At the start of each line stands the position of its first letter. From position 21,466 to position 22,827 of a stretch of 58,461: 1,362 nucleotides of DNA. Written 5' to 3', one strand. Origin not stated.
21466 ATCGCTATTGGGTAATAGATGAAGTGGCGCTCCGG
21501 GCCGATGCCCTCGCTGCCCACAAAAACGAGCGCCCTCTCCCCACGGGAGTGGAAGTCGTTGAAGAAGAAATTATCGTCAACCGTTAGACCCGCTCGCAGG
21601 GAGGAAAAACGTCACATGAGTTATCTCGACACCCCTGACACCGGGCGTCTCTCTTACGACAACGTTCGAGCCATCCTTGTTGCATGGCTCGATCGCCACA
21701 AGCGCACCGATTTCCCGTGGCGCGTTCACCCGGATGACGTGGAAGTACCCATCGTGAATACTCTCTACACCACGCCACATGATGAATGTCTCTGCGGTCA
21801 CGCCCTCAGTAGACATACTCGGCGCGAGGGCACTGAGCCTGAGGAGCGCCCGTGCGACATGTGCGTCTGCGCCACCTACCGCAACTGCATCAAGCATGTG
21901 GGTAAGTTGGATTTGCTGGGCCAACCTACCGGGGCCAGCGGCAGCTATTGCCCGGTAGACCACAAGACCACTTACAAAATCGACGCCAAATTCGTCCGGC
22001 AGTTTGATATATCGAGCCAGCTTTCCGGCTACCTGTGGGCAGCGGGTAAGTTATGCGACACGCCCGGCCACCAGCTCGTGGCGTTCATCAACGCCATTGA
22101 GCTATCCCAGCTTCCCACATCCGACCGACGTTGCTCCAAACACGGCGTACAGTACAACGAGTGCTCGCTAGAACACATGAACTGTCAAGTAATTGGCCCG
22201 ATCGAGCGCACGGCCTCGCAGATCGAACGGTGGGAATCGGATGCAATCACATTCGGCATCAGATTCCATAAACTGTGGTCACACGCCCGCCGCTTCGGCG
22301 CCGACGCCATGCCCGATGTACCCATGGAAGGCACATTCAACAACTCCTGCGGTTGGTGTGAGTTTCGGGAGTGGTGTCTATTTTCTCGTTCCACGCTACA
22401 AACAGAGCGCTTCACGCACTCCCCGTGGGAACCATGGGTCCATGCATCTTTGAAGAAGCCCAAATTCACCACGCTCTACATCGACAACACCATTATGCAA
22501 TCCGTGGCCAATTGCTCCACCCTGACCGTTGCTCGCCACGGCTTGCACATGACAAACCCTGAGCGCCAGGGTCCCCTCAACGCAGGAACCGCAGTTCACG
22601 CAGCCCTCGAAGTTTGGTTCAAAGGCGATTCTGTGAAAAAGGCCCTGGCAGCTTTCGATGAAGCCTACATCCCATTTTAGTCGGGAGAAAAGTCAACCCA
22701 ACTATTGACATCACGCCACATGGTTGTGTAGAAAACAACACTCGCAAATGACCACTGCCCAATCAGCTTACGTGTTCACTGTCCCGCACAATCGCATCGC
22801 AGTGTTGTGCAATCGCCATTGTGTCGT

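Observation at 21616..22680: Cas4/RecB-type nuclease with apparently circularly permuted motif order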

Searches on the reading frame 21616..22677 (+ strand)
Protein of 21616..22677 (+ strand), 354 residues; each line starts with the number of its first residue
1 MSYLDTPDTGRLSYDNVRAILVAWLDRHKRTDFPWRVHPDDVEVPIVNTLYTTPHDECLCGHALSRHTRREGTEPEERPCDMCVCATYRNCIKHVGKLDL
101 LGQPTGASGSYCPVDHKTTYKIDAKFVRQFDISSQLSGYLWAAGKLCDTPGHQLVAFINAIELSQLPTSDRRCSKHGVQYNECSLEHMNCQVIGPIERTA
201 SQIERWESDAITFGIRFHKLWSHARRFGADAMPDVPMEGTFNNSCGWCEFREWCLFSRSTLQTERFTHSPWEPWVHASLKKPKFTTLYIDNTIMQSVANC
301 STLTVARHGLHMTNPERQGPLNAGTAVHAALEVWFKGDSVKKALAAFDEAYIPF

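Call 3: search_protein_families(library=pfam, proteins=[window:21616-22677:+], max_evalue=1)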
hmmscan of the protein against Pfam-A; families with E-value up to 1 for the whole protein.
window:21616-22677:+ (354 aa): 1 family
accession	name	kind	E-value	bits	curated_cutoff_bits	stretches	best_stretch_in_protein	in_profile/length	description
PF12705.13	PDDEXK_1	-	1.4e-09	38.7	22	2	83-254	120-246/247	PD-(D/E)XK nuclease superfamily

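Call 4: search_protein_families(library=phrogs, proteins=[window:21616-22677:+], max_evalue=0.01)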
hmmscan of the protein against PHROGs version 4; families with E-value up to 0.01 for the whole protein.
window:21616-22677:+ (354 aa): 1 family
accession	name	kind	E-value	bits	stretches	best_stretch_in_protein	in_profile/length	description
phrog_1218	-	DNA, RNA and nucleotide metabolism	1.9e-14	54.7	2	92-147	138-189/364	exonuclease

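Call 7: find_homologous_proteins(query=window:21616-22677:+)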
Query window:21616-22677:+ (354 aa): 13 proteins with E <= 0.001 among 938 candidates.
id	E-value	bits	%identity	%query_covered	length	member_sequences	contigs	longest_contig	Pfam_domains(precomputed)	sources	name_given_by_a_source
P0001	4.9e-253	857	100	100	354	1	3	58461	PF12705.14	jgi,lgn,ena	-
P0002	2.2e-104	367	52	98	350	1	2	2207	PF12705.14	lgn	-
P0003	4.4e-104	366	49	97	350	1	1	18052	PF12705.14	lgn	-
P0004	1.1e-100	355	51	97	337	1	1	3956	PF12705.14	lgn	-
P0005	5.0e-100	353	47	97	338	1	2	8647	PF12705.14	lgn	-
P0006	5.5e-100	353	48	98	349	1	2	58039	PF12705.14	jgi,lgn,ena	-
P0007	1.4e-98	348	50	96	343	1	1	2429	PF12705.14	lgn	-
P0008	1.0e-93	332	44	100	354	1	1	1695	PF12705.14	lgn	-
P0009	2.4e-93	331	47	99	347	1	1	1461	PF12705.14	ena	-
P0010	8.2e-92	326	48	99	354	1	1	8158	PF12705.14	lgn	-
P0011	1.4e-87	312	45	98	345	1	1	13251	PF12705.14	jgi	jgi:hypothetical protein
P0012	7.2e-77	277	41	97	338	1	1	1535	PF12705.14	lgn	-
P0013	2.6e-32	130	27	75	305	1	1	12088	PF12705.14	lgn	-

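Call 8: search_dna_similar(query=window:21616-22677:+, collection=phages, mode=protein, max_rows=30)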
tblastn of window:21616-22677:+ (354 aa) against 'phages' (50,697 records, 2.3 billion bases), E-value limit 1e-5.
No match.

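Call 12: search_protein_families(library=pfam, max_evalue=10, proteins=[P0013, P0006])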
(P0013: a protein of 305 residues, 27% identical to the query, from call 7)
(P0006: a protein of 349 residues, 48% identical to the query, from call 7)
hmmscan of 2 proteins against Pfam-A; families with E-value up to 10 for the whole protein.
P0013 (305 aa): 2 families
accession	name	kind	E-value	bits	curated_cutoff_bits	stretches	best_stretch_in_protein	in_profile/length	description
PF12705.13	PDDEXK_1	-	3.1e-14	54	22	1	6-280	5-246/247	PD-(D/E)XK nuclease superfamily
PF04683.19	Rpn13_ADRM1_Pru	-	0.051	14.4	25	1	123-162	61-95/102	Proteasome complex subunit Rpn13, Pru domain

P0006 (349 aa): 3 families
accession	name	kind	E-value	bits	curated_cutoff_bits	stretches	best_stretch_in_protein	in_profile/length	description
PF12705.13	PDDEXK_1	-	4.8e-12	46.8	22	2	93-245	125-246/247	PD-(D/E)XK nuclease superfamily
PF05052.17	MerE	-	0.066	13.6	22.8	1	128-156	10-38/75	MerE protein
PF12684.13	DUF3799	-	0.12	12.6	26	1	286-328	3-44/233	PDDEXK-like domain of unknown function (DUF3799)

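Call 15: find_encoding_contigs(protein=P0013, flank=6000, max_places=3)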
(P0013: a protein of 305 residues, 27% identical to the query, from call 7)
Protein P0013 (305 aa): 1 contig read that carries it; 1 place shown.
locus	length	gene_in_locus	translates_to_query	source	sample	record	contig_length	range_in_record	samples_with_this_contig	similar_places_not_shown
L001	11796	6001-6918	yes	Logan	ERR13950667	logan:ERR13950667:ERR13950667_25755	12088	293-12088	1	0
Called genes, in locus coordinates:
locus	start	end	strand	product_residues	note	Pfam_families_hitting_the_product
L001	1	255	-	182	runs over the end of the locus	?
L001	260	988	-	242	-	PF20030:bpMoxR (weak), PF00004:AAA, PF07726:AAA_3 (weak), PF07728:AAA_5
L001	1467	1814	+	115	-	-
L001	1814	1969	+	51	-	-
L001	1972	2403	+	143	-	-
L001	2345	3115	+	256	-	PF01381:HTH_3 (weak), PF13560:HTH_31 (weak)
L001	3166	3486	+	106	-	-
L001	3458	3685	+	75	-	-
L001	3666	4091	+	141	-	-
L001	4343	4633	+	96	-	-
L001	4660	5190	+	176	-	-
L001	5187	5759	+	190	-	-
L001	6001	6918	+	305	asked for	PF12705:PDDEXK_1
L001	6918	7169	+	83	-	-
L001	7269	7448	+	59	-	-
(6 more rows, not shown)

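Call 16: find_encoding_contigs(protein=P0006, flank=6000, max_places=3)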
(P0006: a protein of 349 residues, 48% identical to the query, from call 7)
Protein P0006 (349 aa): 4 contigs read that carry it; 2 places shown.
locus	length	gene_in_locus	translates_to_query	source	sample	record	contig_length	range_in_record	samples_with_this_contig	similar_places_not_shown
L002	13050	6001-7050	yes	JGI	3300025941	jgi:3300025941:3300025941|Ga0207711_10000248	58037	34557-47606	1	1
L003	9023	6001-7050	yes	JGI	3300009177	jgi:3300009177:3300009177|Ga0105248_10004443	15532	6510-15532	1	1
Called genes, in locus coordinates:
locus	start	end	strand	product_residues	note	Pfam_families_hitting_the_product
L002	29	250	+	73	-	-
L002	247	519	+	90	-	-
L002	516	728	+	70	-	-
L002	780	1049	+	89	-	-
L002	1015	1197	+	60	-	-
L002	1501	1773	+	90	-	-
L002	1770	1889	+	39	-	-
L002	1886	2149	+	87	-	-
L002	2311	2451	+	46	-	-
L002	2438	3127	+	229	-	-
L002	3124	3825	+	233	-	-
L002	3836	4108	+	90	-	-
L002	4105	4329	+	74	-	-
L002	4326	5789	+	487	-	PF00580:UvrD-helicase, PF13245:AAA_19, PF13604:AAA_30 (faint), PF01443:Viral_helicase1 (faint), PF13361:UvrD_C (weak), PF13538:UvrD_C_2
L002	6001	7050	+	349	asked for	PF12705:PDDEXK_1 (faint)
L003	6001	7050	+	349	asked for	PF12705:PDDEXK_1 (faint)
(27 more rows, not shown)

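Call 22: predict_structure(alignment_id=A1)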
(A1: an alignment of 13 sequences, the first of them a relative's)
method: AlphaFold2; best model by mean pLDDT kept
length: 354 residues; sequences in the alignment: 13
mean_pLDDT: 84.0   pTM: 0.82
mean pLDDT of the five models: 84.0, 83.1, 81.3, 78.5, 46.8
residues with pLDDT >= 90: 188; 70-90: 110; 50-70: 35; < 50: 21
segments of 3 or more residues with pLDDT < 50: 1-6, 71-73, 242-253
pLDDT, mean of each block of 10 residues (from residue 1): 51 93 96 95 95 89 72 57 82 95 87 93 88 86 94 95 91 92 92 95 95 92 80 71 45 51 66 88 92 84 80 72 93 97 97 79
secondary structure, 60 per line:
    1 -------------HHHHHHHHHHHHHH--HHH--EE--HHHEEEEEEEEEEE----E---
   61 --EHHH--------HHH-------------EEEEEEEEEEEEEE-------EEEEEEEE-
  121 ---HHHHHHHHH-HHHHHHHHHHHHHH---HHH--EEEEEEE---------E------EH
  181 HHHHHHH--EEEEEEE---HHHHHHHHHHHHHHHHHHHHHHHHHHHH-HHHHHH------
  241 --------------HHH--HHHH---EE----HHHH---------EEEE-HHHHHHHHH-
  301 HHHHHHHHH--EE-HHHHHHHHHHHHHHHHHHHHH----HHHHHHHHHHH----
elements in order: H14-27 E42-52 E91-104 E112-119 H124-132 H134-147 E156-162 H180-187 E190-196 H200-227 H229-234 H260-263 H273-276 E286-289 H291-299 H301-309 H315-335 H340-350

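Call 24: search_protein_representatives(alignment_id=A1)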
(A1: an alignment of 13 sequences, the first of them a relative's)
Query: 13 sequences, 343 profile positions. Proteins with E-value up to 0.001 (for the whole library): 1854; up to 1e-10: 520; up to 1e-30: 323. The best 150 are listed.
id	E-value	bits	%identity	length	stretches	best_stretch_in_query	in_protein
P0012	1.1e-147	507.8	-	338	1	4-342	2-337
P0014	1.3e-131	455.1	-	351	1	6-340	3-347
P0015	6.4e-108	377.1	-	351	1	6-340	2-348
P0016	6.9e-104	363.8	-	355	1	6-342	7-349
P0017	7.9e-103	360.4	-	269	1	86-342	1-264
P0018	2.6e-102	358.6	-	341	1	7-340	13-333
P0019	3.6e-95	335.2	-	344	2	9-249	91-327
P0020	8.4e-93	327.4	-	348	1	5-328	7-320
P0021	1.0e-90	320.5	-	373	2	6-266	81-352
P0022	1.2e-88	313.7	-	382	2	7-266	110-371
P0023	3.1e-87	309.1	-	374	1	5-342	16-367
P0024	3.1e-81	289.3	-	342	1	7-341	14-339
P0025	3.8e-81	289.0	-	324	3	82-266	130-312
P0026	6.0e-81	288.4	-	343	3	80-265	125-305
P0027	5.7e-80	285.2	-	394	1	5-342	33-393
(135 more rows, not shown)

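Call 25: fold_search(model_id=the predicted structure, library=pdb)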
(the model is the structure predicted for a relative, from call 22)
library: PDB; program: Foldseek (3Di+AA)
matches with E <= 10: 172; with E <= 0.001: 0
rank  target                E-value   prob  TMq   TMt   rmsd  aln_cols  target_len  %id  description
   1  9kqh_A                1.2e-02  1.00  0.30  0.16   7.9       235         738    8  Crystal structure of Finegoldia magna DinG in complex with ssDNA and ADPNP (released 2025-12-03)
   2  9iab_A                2.3e-02  0.98  0.26  0.33   6.0       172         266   18  Structure of the Argonaute-associated Cas4 family protein 1 (ACE1) from Chroococcidiopsis thermalis (CtACE1) (released 2025-04-23)
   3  9np6_A                3.9e-02  0.99  0.30  0.13   5.6       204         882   14  Cryo-EM structure of AdnA(D934A)-AdnB(D1014A) in complex with AMPPNP and blunt end DNA (released 2025-03-19)
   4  6dkn_B                4.6e-02  0.18  0.15  0.16  22.4       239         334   12  CRYSTAL STRUCTURE OF ARABIDOPSIS THALIANA DECAPPING NUCLEASE DXO1 (released 2019-02-27)
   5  9iab_B                4.8e-02  0.96  0.27  0.34   5.4       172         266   18  Structure of the Argonaute-associated Cas4 family protein 1 (ACE1) from Chroococcidiopsis thermalis (CtACE1) (released 2025-04-23)
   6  8xa9_A                6.7e-02  0.77  0.17  0.26   6.8       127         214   12  Human MGME1 in complex with 5'-overhang DNA (released 2024-03-20)
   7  8xa9_B                7.9e-02  0.69  0.17  0.26   6.6       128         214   12  Human MGME1 in complex with 5'-overhang DNA (released 2024-03-20)
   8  6aiy                  7.9e-02  0.54  0.17  0.17   7.8       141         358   12  Crystal structure of DXO (E234A mutant) in complex with adenosine 3', 5' bisphosphate and two magnesium ions (released 2018-10-17)
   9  5zyt_A                8.3e-02  0.66  0.17  0.25   6.7       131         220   12  Crystal structure of human MGME1 with 3' overhang double strand DNA3 (released 2018-09-19)
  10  5zyv_A                9.2e-02  0.75  0.23  0.35   7.4       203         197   13  Crystal structure of human MGME1 with single strand DNA2 and Ca2+ (released 2018-09-19)
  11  8jch_O                1.0e-01  0.10  0.15  0.15  21.8       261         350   11  Cryo-EM structure of yeast Rat1-bound Pol II pre-termination transcription complex 1 (Pol II Rat1-PTTC1) (released 2024-01-31)
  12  3fqi                  1.1e-01  0.41  0.16  0.17   8.0       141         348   13  Crystal Structure of the Mouse Dom3Z (released 2009-02-03)
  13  5zyu_A                1.2e-01  0.72  0.17  0.25   6.4       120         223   12  The crystal structure of humanMGME1 with single strand DNA2 (released 2018-09-19)
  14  4ic1_D                1.4e-01  0.89  0.24  0.37   6.9       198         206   12  Crystal structure of SSO0001 (released 2013-01-16)
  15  3h4r                  1.4e-01  0.69  0.18  0.27   6.9       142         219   10  Crystal structure of E. coli RecE exonuclease (released 2009-05-26)
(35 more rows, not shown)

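Call 31: find_encoding_contigs(protein=P0001, flank=3000, max_places=6)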
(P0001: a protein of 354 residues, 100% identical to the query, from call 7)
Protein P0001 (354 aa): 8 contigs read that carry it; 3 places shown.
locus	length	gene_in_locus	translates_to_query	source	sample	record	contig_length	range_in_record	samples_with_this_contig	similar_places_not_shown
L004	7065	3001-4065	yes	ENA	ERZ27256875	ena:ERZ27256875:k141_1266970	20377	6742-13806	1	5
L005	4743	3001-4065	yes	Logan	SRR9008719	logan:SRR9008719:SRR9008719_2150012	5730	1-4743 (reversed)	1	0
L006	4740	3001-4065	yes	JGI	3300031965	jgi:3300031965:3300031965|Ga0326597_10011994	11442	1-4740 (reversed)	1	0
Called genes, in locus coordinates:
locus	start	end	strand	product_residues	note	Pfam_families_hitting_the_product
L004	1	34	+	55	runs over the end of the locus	-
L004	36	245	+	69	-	-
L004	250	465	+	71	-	-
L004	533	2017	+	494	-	PF13245:AAA_19, PF13604:AAA_30 (faint), PF01443:Viral_helicase1 (faint), PF00580:UvrD-helicase, PF13361:UvrD_C, PF13538:UvrD_C_2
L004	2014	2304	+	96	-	-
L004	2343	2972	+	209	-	-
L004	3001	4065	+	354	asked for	PF12705:PDDEXK_1 (weak)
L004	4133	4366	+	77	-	-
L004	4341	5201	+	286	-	-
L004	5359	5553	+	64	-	-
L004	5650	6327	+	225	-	-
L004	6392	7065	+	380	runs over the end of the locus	PF03167:UDG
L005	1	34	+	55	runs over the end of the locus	-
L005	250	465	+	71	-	-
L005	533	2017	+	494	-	PF13245:AAA_19, PF13604:AAA_30 (faint), PF01443:Viral_helicase1 (faint), PF00580:UvrD-helicase, PF13361:UvrD_C, PF13538:UvrD_C_2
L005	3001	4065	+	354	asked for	PF12705:PDDEXK_1 (weak)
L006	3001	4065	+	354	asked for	PF12705:PDDEXK_1 (weak)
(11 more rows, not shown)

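Call 39: search_solved_structures(query=A3, max_evalue=1, show_alignments=2)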
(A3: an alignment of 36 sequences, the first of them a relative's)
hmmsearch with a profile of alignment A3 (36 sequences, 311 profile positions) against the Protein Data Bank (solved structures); distinct sequences matched with E-value up to 1: 7.
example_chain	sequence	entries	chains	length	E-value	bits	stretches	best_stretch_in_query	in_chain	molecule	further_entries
8xa9_A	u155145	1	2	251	0.022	17.1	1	126-183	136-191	Mitochondrial genome maintenance exonuclease 1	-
5zyu_A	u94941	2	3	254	0.023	17.1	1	126-183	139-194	Mitochondrial genome maintenance exonuclease 1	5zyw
5zyv_A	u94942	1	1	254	0.027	16.9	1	125-183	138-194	Mitochondrial genome maintenance exonuclease 1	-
5zyt_A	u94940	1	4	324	0.035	16.5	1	126-183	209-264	Mitochondrial genome maintenance exonuclease 1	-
5cru_A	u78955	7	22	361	0.87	11.9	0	115-183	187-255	Tyrosine-protein phosphatase non-receptor type 23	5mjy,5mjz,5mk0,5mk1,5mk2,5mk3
5crv_A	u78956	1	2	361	0.88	11.9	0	115-183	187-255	Tyrosine-protein phosphatase non-receptor type 23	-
3rau_A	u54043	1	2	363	0.88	11.9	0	115-183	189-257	Tyrosine-protein phosphatase non-receptor type 23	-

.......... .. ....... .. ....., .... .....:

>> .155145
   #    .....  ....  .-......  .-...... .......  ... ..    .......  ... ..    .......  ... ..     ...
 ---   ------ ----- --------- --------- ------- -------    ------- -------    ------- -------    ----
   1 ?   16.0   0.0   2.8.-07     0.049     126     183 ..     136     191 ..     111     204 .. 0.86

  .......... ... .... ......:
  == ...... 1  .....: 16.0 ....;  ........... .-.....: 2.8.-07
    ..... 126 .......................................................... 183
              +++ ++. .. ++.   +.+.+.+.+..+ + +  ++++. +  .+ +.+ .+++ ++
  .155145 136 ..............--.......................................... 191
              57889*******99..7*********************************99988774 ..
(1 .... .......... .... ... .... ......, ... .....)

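Call 41: search_protein_families(library=ncbifam, max_evalue=1, proteins=[P0001, P0013, P0019])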
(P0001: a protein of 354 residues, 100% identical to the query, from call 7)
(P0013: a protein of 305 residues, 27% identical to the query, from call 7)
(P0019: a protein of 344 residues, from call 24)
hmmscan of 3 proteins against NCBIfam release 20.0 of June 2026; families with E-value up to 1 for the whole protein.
P0001 (354 aa): 0 families

P0013 (305 aa): 2 families
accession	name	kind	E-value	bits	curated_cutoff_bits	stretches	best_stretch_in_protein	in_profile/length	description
TIGR03623.1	TIGR03623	subfamily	0.013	13.7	299.6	1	86-252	703-856/876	probable DNA repair protein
TIGR00372.1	cas4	equivalog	0.07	13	65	0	269-281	167-179/180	CRISPR-associated protein Cas4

P0019 (344 aa): 0 families

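Call 49: find_homologous_proteins(query=A4, max_evalue=1e-10)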
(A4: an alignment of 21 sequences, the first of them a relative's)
Query A4 (21 sequences) (354 aa, profile of the alignment): 28 proteins with E <= 1e-10 among 2987 candidates.
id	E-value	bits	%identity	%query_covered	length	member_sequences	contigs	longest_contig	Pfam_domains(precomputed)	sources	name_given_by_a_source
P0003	1.6e-154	532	49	97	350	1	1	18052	PF12705.14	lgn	-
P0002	6.3e-153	527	52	98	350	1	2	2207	PF12705.14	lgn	-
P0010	5.8e-152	524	48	99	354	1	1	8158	PF12705.14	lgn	-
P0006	2.0e-150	519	48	98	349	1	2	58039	PF12705.14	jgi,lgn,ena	-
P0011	3.8e-149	515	45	98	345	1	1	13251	PF12705.14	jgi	jgi:hypothetical protein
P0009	7.1e-149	514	47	99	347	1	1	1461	PF12705.14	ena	-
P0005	1.8e-148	512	47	97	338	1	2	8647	PF12705.14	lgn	-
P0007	2.9e-148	512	50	96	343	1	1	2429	PF12705.14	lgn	-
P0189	9.0e-145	500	47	98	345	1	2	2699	PF12705.14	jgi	jgi:hypothetical protein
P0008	9.7e-143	493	44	100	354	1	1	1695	PF12705.14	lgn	-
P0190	5.4e-141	488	45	98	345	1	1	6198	PF12705.14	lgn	-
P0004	1.0e-140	487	51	97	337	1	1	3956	PF12705.14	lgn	-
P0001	9.3e-140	484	100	100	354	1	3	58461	PF12705.14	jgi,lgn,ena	-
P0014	1.2e-139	483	46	98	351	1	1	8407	-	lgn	-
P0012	2.0e-132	460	41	97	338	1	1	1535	PF12705.14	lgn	-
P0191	3.8e-129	449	44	96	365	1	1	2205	PF12705.14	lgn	-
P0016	5.6e-128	445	38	93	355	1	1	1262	PF12705.14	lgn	-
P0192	3.1e-127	442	42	96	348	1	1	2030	PF12705.14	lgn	-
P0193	2.5e-78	282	35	74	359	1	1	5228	PF12705.14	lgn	-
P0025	1.0e-75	273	35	80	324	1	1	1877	PF12705.14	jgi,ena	-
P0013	1.4e-60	223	27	75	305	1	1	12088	PF12705.14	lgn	-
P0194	2.6e-57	213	38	57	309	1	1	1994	PF12705.14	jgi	-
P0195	2.8e-53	199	31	72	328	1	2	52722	PF12705.14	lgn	-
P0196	3.8e-45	173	37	49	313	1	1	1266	PF12705.14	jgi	-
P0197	3.4e-43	166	30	70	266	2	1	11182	PF12705.14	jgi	jgi:hypothetical protein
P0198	1.9e-14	72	26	42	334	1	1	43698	PF12705.14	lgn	-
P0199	2.1e-12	65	28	51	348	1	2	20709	PF12705.14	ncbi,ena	-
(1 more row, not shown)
